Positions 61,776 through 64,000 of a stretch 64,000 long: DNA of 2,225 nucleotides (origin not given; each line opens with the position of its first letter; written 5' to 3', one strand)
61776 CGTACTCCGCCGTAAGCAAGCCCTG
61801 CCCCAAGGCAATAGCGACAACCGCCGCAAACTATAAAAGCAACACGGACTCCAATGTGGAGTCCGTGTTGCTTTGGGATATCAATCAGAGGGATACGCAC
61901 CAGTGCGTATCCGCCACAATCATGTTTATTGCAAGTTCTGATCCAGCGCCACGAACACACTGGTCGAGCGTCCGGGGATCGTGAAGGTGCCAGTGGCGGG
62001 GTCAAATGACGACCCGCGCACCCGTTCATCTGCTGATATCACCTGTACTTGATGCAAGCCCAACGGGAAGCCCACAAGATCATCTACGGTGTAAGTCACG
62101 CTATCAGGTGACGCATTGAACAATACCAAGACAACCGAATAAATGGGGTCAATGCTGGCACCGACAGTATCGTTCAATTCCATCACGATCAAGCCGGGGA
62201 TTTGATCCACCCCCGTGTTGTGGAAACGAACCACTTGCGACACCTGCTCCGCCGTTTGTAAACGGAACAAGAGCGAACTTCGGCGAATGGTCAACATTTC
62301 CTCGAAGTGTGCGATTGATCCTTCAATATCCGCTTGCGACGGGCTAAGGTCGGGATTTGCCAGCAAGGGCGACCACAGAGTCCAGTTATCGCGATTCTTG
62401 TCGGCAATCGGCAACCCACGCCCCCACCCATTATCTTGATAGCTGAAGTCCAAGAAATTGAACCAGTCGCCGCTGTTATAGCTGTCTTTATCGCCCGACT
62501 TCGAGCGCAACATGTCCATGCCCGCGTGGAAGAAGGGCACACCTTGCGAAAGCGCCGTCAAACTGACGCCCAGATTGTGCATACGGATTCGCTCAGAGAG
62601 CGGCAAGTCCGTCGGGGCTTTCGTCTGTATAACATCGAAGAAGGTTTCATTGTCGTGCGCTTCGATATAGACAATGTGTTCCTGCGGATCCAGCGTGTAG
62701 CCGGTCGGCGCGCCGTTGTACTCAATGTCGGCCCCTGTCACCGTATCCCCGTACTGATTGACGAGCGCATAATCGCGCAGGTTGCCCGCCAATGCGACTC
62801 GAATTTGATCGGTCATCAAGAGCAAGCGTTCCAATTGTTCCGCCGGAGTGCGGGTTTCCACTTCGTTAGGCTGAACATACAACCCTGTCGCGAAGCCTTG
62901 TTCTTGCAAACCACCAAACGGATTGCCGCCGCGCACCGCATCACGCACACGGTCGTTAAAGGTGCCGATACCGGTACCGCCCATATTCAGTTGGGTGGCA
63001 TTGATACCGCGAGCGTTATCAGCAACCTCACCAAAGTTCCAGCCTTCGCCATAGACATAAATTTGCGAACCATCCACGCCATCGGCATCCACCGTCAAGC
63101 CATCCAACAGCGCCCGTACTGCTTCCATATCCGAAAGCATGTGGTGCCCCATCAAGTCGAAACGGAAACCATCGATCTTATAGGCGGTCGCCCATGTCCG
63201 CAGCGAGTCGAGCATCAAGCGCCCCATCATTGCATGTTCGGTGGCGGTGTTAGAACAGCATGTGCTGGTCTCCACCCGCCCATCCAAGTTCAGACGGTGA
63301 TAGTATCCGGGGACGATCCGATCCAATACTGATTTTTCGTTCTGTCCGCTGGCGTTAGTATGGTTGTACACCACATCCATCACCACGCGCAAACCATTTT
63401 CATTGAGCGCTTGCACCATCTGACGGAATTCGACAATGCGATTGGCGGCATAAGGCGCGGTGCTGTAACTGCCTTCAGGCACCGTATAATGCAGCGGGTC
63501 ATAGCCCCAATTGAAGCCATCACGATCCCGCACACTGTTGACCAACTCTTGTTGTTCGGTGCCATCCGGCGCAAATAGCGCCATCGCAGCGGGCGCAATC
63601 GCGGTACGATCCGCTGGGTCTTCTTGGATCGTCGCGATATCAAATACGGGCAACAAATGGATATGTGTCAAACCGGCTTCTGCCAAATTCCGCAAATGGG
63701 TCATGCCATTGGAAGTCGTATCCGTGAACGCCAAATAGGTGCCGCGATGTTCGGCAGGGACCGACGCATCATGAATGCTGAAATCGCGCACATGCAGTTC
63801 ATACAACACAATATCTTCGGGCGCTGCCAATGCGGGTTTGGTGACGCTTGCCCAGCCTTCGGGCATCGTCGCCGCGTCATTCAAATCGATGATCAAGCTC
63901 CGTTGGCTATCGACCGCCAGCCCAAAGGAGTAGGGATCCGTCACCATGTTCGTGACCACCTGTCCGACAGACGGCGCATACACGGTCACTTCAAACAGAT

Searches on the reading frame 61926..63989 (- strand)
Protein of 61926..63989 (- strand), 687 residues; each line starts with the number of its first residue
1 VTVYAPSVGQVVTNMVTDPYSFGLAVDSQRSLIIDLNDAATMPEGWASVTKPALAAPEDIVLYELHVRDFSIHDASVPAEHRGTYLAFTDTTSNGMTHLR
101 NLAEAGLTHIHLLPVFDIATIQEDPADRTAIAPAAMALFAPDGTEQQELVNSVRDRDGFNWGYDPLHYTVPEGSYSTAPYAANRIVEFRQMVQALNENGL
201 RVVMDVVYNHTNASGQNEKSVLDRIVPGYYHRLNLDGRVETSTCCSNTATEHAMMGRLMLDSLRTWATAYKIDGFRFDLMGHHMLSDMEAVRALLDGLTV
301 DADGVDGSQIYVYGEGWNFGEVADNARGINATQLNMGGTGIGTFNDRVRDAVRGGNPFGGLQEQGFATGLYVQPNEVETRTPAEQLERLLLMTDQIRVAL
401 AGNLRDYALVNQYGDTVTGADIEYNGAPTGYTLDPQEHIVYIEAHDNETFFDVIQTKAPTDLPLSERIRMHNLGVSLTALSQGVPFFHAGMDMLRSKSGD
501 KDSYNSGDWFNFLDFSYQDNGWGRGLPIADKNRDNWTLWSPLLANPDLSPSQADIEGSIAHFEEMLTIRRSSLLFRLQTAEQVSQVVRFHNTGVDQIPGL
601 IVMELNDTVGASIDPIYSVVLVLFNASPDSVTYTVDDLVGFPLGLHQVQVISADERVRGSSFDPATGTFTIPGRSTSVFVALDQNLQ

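Call 81: search_protein_families(library=pfam, proteins=[window:61926-63989:-], max_evalue=0.00001)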
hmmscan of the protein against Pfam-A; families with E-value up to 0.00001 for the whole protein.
window:61926-63989:- (687 aa): 1 family
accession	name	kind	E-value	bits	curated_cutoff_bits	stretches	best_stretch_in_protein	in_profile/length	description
PF11852.14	Pullul_strch_C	-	2.9e-58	196.5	29.7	1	517-681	1-164/165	Alpha-1,6-glucosidases, pullulanase-type, C-terminal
